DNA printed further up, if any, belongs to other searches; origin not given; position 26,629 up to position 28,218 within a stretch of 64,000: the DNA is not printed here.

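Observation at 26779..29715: Convergent pair of paralogous ~430-aa proteins carrying all three archaeo-eukaryotic primase (AEP)-like catalytic motifs, with no helicase, Ku or ligase partner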

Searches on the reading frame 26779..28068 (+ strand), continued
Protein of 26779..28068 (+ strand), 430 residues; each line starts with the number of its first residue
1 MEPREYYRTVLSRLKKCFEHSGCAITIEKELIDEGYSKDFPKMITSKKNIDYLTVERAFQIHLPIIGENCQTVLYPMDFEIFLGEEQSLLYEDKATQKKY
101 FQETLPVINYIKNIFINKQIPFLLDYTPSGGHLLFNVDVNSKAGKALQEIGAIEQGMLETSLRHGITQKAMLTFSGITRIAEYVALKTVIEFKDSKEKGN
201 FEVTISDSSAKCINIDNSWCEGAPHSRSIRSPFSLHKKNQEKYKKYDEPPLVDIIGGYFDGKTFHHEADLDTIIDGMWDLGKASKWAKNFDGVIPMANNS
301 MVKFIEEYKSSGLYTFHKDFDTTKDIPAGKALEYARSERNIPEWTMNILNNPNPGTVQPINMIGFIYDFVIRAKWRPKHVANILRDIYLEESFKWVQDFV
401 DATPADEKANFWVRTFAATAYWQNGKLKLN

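Call 29: search_protein_families(library=pfam, proteins=[P0155, P0164, P0168, P0231, P0257, P0242, P0258, P0226, P0207, P0140], max_evalue=0.1)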
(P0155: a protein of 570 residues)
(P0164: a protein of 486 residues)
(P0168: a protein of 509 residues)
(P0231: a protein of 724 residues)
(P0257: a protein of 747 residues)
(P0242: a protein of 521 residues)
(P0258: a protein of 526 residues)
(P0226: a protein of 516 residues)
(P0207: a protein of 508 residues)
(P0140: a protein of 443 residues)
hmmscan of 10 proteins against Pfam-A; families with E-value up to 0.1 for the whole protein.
P0155 (570 aa): 0 families

P0164 (486 aa): 0 families

P0168 (509 aa): 0 families

P0231 (724 aa): 1 family
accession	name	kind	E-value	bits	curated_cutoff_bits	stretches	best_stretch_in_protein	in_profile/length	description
PF01261.30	AP_endonuc_2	-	8.3e-36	124.4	31.1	1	469-703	3-243/249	Xylose isomerase-like TIM barrel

P0257 (747 aa): 2 families
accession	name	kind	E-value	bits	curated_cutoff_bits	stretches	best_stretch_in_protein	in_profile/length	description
PF01261.30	AP_endonuc_2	-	3.4e-29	102.7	31.1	1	487-729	2-243/249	Xylose isomerase-like TIM barrel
PF17285.8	PRMT5_TIM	-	0.03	14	30.2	1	534-614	49-119/252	PRMT5 TIM barrel domain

P0242 (521 aa): 1 family
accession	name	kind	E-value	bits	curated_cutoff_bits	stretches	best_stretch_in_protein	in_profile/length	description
PF22561.2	HisKin-conflict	-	0.065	13.3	27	0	240-304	85-136/303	Histidine Kinase domain observed in conflict contexts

P0258 (526 aa): 1 family
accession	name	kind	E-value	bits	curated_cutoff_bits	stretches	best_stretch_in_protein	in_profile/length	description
PF07818.18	HCNGP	-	0.01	16.8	26.3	1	11-45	30-63/94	HCNGP-like protein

P0226 (516 aa): 0 families

P0207 (508 aa): 0 families

P0140 (443 aa): 0 families

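Call 31: find_related_loci(query=A1, collection=genome_contigs, flank=10000)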
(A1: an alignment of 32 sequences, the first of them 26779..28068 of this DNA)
Query A1 (430 aa) in genome_contigs; peptide patterns used: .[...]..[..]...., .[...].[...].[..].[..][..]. (x = any residue, [..] = any of these).
118 stretches matched a pattern; 92 encode a relative of the query (tblastn E <= 1e-3); the best 80 are kept; 80 distinct loci.
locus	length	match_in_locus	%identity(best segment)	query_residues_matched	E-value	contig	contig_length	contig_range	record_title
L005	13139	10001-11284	70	1-428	0e+0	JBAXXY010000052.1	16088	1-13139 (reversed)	MAG: Lentisphaerota bacterium isolate ELA751 MAG751_52, whole genome shotgun sequence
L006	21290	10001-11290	68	1-430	0e+0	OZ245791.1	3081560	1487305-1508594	MAG: Victivallales bacterium isolate 31a4d9ff-eb2b-44ba-b10b-e3ac66b60536 genome assembly, chromosome: 1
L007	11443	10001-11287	65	1-429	0e+0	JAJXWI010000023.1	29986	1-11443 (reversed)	MAG: bacterium isolate BP5.bin76 NODE_2349_length_29986_cov_2.054255, whole genome shotgun sequence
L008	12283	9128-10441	55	1-429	9e-172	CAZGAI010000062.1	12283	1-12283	MAG TPA_asm: uncultured Victivallales bacterium isolate binchicken_co181_30 genome assembly, contig: NODE_9729_length_12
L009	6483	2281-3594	55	1-429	4e-170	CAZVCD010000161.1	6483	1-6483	MAG TPA_asm: uncultured Victivallales bacterium isolate binchicken_co49_16 genome assembly, contig: NODE_4855_length_648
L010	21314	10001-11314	53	1-429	2e-165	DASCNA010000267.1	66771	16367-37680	MAG TPA_asm: Victivallales bacterium isolate Fu_MAG_118 c_000002015544, whole genome shotgun sequence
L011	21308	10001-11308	52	1-427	3e-155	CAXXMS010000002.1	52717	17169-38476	MAG: Victivallales bacterium isolate d8e49a7d-28d4-4d0c-9e9d-00e207667c8a genome assembly, contig: contig_2, whole genom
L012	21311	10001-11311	51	1-429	3e-154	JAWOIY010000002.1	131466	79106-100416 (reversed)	MAG: Desulfobacterales bacterium isolate CWP6-1.bin.108 k191_3641631, whole genome shotgun sequence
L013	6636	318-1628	51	1-429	3e-153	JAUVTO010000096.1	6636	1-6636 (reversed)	MAG: Desulfobacterales bacterium isolate CSMAG_768 CSMAG_768_k141_1173765_length_6636_cov_15.9423, whole genome shotgun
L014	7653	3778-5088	51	1-429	1e-152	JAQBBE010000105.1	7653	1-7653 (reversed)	MAG: Desulfobacterales bacterium isolate MAG_345_bin-03 345_bin-03_ctg-105, whole genome shotgun sequence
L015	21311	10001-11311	50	1-429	2e-152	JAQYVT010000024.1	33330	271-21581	MAG: Desulfobacterales bacterium isolate SF_100_bin76 SF_100_bin.76.orig_100_contig-145_2451, whole genome shotgun seque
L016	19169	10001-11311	50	1-429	9e-152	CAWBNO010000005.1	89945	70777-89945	MAG: uncultured delta proteobacterium isolate MFD09779.bin.1.88 genome assembly, contig: contig_13049, whole genome shot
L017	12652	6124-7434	50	1-429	9e-151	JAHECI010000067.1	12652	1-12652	MAG: Desulfobacterales bacterium isolate Ww166 NODE_10822_length_12652_cov_6.050275, whole genome shotgun sequence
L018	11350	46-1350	50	1-427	2e-150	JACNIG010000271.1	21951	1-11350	MAG: Candidatus Desulfatibia vada NIOZ-UU_NODE_2853_length_21951_cov_38.7032, whole genome shotgun sequence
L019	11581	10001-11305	50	3-429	4e-150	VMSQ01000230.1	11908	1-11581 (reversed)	MAG: Desulfobacteraceae bacterium isolate S3_36 k141_27686, whole genome shotgun sequence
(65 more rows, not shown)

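Call 35: list_cluster_members(proteins=[P0140, P0148, P0155, P0164, P0168, P0180, P0231, P0257, P0124, P0130])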
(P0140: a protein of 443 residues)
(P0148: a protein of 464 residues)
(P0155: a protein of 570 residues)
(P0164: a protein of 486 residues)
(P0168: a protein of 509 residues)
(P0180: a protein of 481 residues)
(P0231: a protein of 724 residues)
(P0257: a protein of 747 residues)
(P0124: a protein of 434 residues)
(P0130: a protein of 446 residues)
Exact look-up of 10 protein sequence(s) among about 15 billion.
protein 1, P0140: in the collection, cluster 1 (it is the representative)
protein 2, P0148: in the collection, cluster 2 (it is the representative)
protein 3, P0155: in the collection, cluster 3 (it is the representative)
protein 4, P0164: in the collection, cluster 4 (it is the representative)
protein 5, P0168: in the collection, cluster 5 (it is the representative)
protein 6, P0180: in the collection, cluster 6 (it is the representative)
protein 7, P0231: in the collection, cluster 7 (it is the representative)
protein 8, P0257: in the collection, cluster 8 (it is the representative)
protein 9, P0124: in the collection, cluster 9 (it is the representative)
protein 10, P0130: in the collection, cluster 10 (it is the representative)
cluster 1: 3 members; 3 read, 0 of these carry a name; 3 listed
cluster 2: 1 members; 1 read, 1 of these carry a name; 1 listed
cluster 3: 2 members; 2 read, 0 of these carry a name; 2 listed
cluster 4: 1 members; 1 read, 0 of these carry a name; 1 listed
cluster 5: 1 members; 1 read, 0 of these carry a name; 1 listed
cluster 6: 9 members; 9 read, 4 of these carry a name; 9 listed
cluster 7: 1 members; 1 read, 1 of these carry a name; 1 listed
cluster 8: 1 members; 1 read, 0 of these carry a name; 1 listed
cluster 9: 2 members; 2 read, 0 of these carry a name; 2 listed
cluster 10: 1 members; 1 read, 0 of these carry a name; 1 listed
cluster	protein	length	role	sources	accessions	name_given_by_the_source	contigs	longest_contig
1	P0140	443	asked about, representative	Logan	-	-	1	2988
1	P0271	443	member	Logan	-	-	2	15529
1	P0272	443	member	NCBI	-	-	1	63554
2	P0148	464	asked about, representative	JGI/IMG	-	hypothetical protein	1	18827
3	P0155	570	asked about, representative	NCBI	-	-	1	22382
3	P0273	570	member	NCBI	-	-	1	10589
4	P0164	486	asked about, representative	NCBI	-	-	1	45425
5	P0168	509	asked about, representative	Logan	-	-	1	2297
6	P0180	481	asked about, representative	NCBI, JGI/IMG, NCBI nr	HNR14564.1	MAG TPA: hypothetical protein PKM59_14755 [Thermodesulfobacteriota bacterium] | hypothetical protein [Thermodesulfobacteriota bacterium]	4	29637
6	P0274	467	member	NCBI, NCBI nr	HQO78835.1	MAG TPA: hypothetical protein PLG17_10030, partial [Thermodesulfobacteriota bacterium] | hypothetical protein [Thermodesulfobacteriota bacterium]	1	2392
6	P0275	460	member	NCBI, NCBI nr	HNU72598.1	MAG TPA: hypothetical protein PKL48_12910 [Thermodesulfobacteriota bacterium] | hypothetical protein [Thermodesulfobacteriota bacterium]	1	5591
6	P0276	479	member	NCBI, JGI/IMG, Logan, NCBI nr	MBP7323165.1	hypothetical protein [Deltaproteobacteria bacterium]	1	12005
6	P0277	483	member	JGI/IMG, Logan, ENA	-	-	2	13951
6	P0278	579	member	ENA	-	-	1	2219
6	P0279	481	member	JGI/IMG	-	-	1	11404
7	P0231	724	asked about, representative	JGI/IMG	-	sugar phosphate isomerase/epimerase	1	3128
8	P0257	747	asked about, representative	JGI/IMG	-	-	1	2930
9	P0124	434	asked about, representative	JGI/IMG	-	-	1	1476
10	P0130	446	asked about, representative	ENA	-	-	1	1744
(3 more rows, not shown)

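Call 38: search_solved_structures(query=A2, max_evalue=10, show_alignments=3)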
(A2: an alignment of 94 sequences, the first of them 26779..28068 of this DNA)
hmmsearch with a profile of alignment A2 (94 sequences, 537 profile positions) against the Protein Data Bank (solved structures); distinct sequences matched with E-value up to 10: 2.
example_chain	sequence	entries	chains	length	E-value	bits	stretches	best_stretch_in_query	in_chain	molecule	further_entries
1wgx_A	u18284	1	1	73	0.74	11.3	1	327-370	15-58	KIAA1903 protein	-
1ygm_A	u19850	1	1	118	0.82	11.1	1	285-364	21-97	hypothetical protein BSU31320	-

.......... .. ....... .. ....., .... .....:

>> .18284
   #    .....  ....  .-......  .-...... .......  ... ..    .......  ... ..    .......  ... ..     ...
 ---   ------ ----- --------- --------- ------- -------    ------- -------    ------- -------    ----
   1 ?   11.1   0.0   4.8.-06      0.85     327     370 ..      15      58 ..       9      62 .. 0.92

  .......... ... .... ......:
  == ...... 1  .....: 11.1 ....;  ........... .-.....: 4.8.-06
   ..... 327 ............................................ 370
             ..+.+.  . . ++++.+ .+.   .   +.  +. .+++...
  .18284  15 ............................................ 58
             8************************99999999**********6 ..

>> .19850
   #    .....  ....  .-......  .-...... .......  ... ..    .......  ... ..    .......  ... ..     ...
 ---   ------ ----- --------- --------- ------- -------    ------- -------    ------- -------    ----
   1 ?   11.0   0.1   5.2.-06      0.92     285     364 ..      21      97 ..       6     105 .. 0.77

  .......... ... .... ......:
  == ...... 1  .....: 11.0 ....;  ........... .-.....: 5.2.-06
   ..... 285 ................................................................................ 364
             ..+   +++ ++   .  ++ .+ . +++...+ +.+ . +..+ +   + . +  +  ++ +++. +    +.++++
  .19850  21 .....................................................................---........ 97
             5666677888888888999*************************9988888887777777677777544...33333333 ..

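Call 39: search_protein_families(library=pfam, alignment_id=A2, max_evalue=10)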
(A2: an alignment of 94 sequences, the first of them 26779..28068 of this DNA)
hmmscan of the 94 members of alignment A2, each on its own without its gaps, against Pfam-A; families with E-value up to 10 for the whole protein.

A. member 1, window:26779-28068:+ (430 aa): 0 families

B. families by the number of members that match (of 94 scanned): 31 families (the first 25 are shown)
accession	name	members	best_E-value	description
PF01261.30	AP_endonuc_2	2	8.3e-36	Xylose isomerase-like TIM barrel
PF08427.15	ARMH3_C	1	0.0054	Armadillo-like helical domain-containing protein 3, C-terminal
PF07818.18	HCNGP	1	0.01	HCNGP-like protein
PF06056.18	Terminase_5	1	0.016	Putative ATPase subunit of terminase (gpP-like)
PF09563.16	RE_LlaJI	1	0.027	LlaJI restriction endonuclease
PF04104.19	DNA_primase_lrg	1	0.029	Eukaryotic and archaeal DNA primase, large subunit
PF17285.8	PRMT5_TIM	1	0.03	PRMT5 TIM barrel domain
PF08027.17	Albumin_I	1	0.044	Albumin I chain b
PF00379.29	Chitin_bind_4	1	0.045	Insect cuticle protein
PF11453.13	DUF2950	1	0.059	Protein of unknown function (DUF2950)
PF22561.2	HisKin-conflict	1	0.065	Histidine Kinase domain observed in conflict contexts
PF12423.13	KIF1B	1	0.069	Kinesin protein 1B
PF20203.3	DUF6565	1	0.07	Domain of unknown function (DUF6565)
PF15739.10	TSNAXIP1_N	1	0.085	Translin-associated factor X-interacting N-terminus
PF15567.11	Imm35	1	0.086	Immunity protein 35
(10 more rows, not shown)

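Call 47: find_homologous_proteins(query=A2, max_evalue=1)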
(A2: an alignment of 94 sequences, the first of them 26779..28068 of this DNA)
Query A2 (94 sequences) (430 aa, profile of the alignment): 155 proteins with E <= 1 among 8000 candidates; the best 120 are listed.
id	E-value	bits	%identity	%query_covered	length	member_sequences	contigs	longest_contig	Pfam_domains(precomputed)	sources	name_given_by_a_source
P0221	8.9e-130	452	21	67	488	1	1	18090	-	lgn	-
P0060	1.4e-119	418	48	100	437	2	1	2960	-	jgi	jgi:hypothetical protein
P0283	5.5e-119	416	43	99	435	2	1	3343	-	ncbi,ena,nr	ncbi:MAG: hypothetical protein COT18_09595 [Elusimicrobia bacterium CG08_land_8_20_14_0_20_59_10]|nr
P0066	1.1e-118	415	48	100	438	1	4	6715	-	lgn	-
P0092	1.2e-118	415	45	100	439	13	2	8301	-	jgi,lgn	-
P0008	5.5e-117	409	56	100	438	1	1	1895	-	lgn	-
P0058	6.1e-117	409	49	100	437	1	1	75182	-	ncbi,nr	ncbi:MAG: hypothetical protein SCH71_11820 [Desulfobulbaceae bacterium]|nr:hypothetical protein [Des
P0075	6.1e-117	409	47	100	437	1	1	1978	-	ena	-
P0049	7.6e-117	409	49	99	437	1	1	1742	-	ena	-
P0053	8.0e-117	409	48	100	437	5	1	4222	-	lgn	-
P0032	1.0e-116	409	51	100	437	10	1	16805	-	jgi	jgi:hypothetical protein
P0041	1.2e-116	408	50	99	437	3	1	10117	-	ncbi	ncbi:hypothetical protein ACFL0O_05765 [Thermodesulfobacteriota bacterium]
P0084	1.3e-116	408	47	100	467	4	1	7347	-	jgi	-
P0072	2.1e-116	408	48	100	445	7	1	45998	-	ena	-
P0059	2.2e-116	407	49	100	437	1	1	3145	-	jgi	jgi:hypothetical protein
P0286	1.1e-114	402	42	100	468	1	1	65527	-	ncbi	ncbi:MAG: hypothetical protein ABII00_07205 [Elusimicrobiota bacterium]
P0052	8.3e-112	392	49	100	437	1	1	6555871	-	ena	-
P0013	2.4e-110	388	55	100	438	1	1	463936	-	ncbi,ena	-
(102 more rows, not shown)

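Call 48: find_encoding_contigs(protein=P0221, flank=9000, max_places=3)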
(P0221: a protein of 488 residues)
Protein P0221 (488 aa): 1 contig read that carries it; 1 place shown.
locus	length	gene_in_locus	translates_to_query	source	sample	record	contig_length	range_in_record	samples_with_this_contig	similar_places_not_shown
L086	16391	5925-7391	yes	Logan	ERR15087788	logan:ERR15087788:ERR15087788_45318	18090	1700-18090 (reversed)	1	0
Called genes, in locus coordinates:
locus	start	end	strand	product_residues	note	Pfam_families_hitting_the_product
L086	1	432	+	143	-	?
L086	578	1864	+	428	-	-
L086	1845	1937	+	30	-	-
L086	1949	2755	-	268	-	-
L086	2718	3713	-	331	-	-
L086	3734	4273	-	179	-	-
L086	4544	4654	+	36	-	-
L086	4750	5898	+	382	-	PF01261:AP_endonuc_2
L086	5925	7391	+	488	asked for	-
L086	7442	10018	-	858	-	PF00136:DNA_pol_B, PF08774:VRR_NUC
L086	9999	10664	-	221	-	PF26485:DUF8156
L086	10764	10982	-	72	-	-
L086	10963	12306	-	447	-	PF04055:Radical_SAM, PF13353:Fer4_12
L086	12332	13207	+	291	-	PF01978:TrmB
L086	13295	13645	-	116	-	-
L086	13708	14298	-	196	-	PF14512:TM1586_NiRdase (faint), PF00881:Nitroreductase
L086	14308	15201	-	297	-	PF00578:AhpC-TSA, PF08534:Redoxin, PF00903:Glyoxalase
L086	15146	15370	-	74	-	PF04070:DUF378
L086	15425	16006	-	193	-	PF02777:Sod_Fe_C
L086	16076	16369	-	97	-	-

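Call 49: find_encoding_contigs(protein=P0286, flank=7000, max_places=2)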
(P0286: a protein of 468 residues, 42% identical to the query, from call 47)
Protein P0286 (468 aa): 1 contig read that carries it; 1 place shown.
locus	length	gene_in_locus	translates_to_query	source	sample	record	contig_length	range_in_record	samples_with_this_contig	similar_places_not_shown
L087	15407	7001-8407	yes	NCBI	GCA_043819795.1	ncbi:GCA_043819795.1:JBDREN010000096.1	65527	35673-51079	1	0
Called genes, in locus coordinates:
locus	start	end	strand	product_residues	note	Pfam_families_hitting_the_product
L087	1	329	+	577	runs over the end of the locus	PF00749:tRNA-synt_1c, PF03950:tRNA-synt_1c_C, PF20974:tRNA-synt_1c_C2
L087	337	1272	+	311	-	PF00581:Rhodanese, PF00691:OmpA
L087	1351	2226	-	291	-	PF01797:Y1_Tnp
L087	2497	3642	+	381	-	PF11141:DUF2914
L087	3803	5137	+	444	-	PF00860:Xan_ur_permease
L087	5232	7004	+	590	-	PF00474:SSF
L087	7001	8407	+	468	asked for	-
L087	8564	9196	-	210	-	-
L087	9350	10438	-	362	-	PF03783:CsgG, PF13036:LpoB (faint)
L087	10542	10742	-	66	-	-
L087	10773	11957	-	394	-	PF00465:Fe-ADH, PF13685:Fe-ADH_2, PF25137:ADH_Fe_C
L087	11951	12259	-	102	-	PF03992:ABM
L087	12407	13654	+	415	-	PF00871:Acetate_kinase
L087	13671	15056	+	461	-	PF01554:MatE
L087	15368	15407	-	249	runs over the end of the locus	-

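Call 50: search_protein_families(library=ncbifam, proteins=[L086:4750-5895:+, P0231, P0257, L086:7445-10018:-, L086:10002-10664:-, P0221], max_evalue=0.01)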
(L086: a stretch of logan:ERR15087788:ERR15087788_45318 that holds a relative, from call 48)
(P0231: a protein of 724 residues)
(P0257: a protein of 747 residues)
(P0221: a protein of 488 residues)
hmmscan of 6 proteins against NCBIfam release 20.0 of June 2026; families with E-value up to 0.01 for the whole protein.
L086:4750-5895:+ (382 aa): 3 families
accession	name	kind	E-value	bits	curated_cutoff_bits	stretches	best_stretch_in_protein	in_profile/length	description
NF041277.1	coba_remo_CbiR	equivalog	2.7e-07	30.4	105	1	90-198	65-157/249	cobamide remodeling phosphodiesterase CbiR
NF009688.0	PRK13209.1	subfamily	0.00044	19.3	317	0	98-171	86-146/286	L-ribulose-5-phosphate 3-epimerase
TIGR00542.1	hxl6Piso_put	equivalog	0.00057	19.3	272.15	0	287-379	202-275/279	L-ribulose-5-phosphate 3-epimerase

P0231 (724 aa): 8 families
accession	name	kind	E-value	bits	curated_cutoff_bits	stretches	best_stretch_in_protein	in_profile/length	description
NF041277.1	coba_remo_CbiR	equivalog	1.2e-14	54.4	105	1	487-706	39-247/249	cobamide remodeling phosphodiesterase CbiR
NF007360.0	PRK09856.1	equivalog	1.9e-10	40.8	305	1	525-693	78-248/276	fructoselysine 3-epimerase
NF002198.0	PRK01060.1-3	equivalog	2e-08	34.2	244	1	505-663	51-208/253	deoxyribonuclease IV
NF041099.2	keto_glucon_epim_IolO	equivalog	2.8e-07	30.1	300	1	460-695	20-248/269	5-keto-L-gluconate epimerase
TIGR00587.1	nfo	subfamily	7.3e-07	28.7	129.65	1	519-635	73-186/279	deoxyribonuclease IV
TIGR04379.1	myo_inos_iolE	equivalog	9.3e-06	25.4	290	0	573-657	129-213/290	myo-inosose-2 dehydratase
NF002196.0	PRK01060.1-1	equivalog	0.00023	20.6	333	1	510-635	66-187/297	deoxyribonuclease IV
TIGR03234.1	OH-pyruv-isom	equivalog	0.00037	19.9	353.45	1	463-704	16-251/254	hydroxypyruvate isomerase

P0257 (747 aa): 11 families
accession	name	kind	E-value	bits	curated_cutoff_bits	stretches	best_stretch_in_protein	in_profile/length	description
NF041277.1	coba_remo_CbiR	equivalog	1.3e-17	64.1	105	1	481-713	13-234/249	cobamide remodeling phosphodiesterase CbiR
NF051856.1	PsicseEpim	equivalog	2e-12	47.5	300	1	479-712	15-244/287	D-psicose 3-epimerase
NF009688.0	PRK13209.1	subfamily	2.5e-10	39.8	317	1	483-730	24-271/286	L-ribulose-5-phosphate 3-epimerase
NF009689.0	PRK13210.1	subfamily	7.1e-07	28.7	200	1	490-729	27-272/286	L-ribulose-5-phosphate 3-epimerase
NF041099.2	keto_glucon_epim_IolO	equivalog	3.3e-06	26.6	300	1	478-713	19-246/269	5-keto-L-gluconate epimerase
NF002196.0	PRK01060.1-1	equivalog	8.2e-06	25.3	333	1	513-652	50-184/297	deoxyribonuclease IV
TIGR00542.1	hxl6Piso_put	equivalog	1.3e-05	24.7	272.15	1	594-728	130-264/279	L-ribulose-5-phosphate 3-epimerase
TIGR00587.1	nfo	subfamily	0.00014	21.3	129.65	1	510-652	44-183/279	deoxyribonuclease IV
TIGR04379.1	myo_inos_iolE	equivalog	0.00043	19.9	290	0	686-736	239-287/290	myo-inosose-2 dehydratase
NF007360.0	PRK09856.1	equivalog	0.001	18.7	305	1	597-721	129-256/276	fructoselysine 3-epimerase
TIGR03234.1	OH-pyruv-isom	equivalog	0.006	15.9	353.45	1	553-712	83-239/254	hydroxypyruvate isomerase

L086:7445-10018:- (858 aa): 9 families
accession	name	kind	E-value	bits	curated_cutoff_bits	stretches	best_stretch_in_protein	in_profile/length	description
NF004416.0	PRK05761.1-2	equivalog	8.5e-107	358.2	516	1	4-668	2-650/665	type B DNA-directed DNA polymerase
NF004418.0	PRK05761.1-4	subfamily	1.4e-73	248.3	692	1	57-690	69-716/717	type B DNA-directed DNA polymerase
NF004417.0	PRK05761.1-3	equivalog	5.9e-32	110.5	780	1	317-637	486-812/858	DNA-directed DNA polymerase I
NF004419.0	PRK05761.1-5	equivalog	1.3e-20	73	1285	1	317-673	553-919/932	DNA-directed DNA polymerase I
NF004415.0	PRK05761.1-1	equivalog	2.7e-20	71.9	1289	1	314-678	492-868/883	DNA-directed DNA polymerase I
TIGR00592.1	pol2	superfamily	4.5e-19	68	239.95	1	317-634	801-1132/1176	DNA polymerase (pol2)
NF004421.0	PRK05762.1-2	equivalog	5.5e-14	51.4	570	1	317-485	412-580/795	DNA polymerase II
NF004422.0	PRK05762.1-4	equivalog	2.2e-11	42.9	1103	1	316-483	403-571/789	DNA polymerase II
NF004420.0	PRK05762.1-1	equivalog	3.9e-08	32.4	1435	1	317-486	400-566/783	DNA polymerase II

L086:10002-10664:- (221 aa): 0 families

P0221 (488 aa): 0 families

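Call 51: search_solved_structures(query=L086:4750-5895:+, max_evalue=0.01)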
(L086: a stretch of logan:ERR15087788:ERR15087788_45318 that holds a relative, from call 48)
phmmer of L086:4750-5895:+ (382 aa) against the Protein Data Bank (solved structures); distinct sequences matched with E-value up to 0.01: 0.
